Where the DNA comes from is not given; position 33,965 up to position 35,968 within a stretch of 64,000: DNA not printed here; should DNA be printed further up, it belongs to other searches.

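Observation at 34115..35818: Methyltransferase fused to the editing type II thioesterase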

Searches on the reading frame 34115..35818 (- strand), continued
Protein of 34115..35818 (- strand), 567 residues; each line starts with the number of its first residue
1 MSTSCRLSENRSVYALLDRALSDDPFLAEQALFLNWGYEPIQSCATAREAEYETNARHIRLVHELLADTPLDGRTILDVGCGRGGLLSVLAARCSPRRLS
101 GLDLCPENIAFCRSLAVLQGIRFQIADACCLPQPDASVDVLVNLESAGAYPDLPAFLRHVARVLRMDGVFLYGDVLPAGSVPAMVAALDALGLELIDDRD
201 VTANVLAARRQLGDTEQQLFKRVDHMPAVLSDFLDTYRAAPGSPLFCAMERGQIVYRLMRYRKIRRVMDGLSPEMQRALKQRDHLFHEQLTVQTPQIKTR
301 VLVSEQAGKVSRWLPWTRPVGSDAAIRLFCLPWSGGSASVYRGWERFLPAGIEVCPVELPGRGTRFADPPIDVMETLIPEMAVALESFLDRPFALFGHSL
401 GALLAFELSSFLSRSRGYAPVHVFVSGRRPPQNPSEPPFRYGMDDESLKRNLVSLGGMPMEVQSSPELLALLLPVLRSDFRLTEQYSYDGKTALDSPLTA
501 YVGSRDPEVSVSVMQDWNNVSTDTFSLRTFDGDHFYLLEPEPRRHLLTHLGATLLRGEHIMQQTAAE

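Call 71: find_encoding_contigs(protein=P0110, flank=10000, max_places=2)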
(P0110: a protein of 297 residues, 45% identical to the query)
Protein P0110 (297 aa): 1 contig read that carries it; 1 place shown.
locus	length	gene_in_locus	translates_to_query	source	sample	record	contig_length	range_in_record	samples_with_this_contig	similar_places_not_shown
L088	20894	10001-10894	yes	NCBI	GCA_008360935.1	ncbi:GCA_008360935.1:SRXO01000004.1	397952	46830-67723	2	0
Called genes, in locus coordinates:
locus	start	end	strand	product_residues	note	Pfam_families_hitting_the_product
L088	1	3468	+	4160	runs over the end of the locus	PF00501:AMP-binding, PF00550:PP-binding, PF00109:ketoacyl-synt, PF02801:Ketoacyl-synt_C, PF00698:Acyl_transf_1, PF00106:adh_short, PF08659:KR, PF00550:PP-binding, +11 more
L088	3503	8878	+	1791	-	PF00109:ketoacyl-synt, PF02801:Ketoacyl-synt_C, PF16197:KAsynt_C_assoc, PF08241:Methyltransf_11, PF08242:Methyltransf_12, PF13489:Methyltransf_23, PF13649:Methyltransf_25, PF13847:Methyltransf_31, +3 more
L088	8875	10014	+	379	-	PF01408:GFO_IDH_MocA, PF21390:Irp3-like_C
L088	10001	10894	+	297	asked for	PF01209:Ubie_methyltran (weak), PF13489:Methyltransf_23, PF13847:Methyltransf_31, PF08241:Methyltransf_11, PF08242:Methyltransf_12, PF13649:Methyltransf_25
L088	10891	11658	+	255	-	PF00975:Thioesterase, PF12697:Abhydrolase_6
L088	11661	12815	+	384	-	PF25917:BSH_RND (weak), PF25973:BSH_CzcB (weak), PF25989:YknX_C (faint)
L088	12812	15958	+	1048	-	PF00873:ACR_tran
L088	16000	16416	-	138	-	PF05099:TerB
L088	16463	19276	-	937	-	PF13307:Helicase_C_2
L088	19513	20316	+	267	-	PF04794:YdjC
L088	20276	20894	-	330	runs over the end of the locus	-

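Call 72: find_encoding_contigs(protein=P0120, flank=10000, max_places=2)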
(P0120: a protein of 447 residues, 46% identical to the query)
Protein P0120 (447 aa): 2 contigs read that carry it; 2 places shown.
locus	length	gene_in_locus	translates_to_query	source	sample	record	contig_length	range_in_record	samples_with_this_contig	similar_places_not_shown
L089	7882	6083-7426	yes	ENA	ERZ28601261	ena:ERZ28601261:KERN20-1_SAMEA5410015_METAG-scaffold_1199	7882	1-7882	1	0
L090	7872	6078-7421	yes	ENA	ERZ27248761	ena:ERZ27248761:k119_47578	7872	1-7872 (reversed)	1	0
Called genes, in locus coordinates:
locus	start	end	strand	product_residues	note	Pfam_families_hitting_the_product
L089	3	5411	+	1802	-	?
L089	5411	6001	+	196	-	PF01408:GFO_IDH_MocA, PF21390:Irp3-like_C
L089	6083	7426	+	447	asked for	PF13489:Methyltransf_23, PF08241:Methyltransf_11, PF08242:Methyltransf_12, PF13649:Methyltransf_25, PF13847:Methyltransf_31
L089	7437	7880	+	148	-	?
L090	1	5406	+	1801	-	?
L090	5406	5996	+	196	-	PF01408:GFO_IDH_MocA, PF21390:Irp3-like_C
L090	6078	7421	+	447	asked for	PF13489:Methyltransf_23, PF08241:Methyltransf_11, PF08242:Methyltransf_12, PF13649:Methyltransf_25, PF13847:Methyltransf_31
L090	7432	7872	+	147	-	?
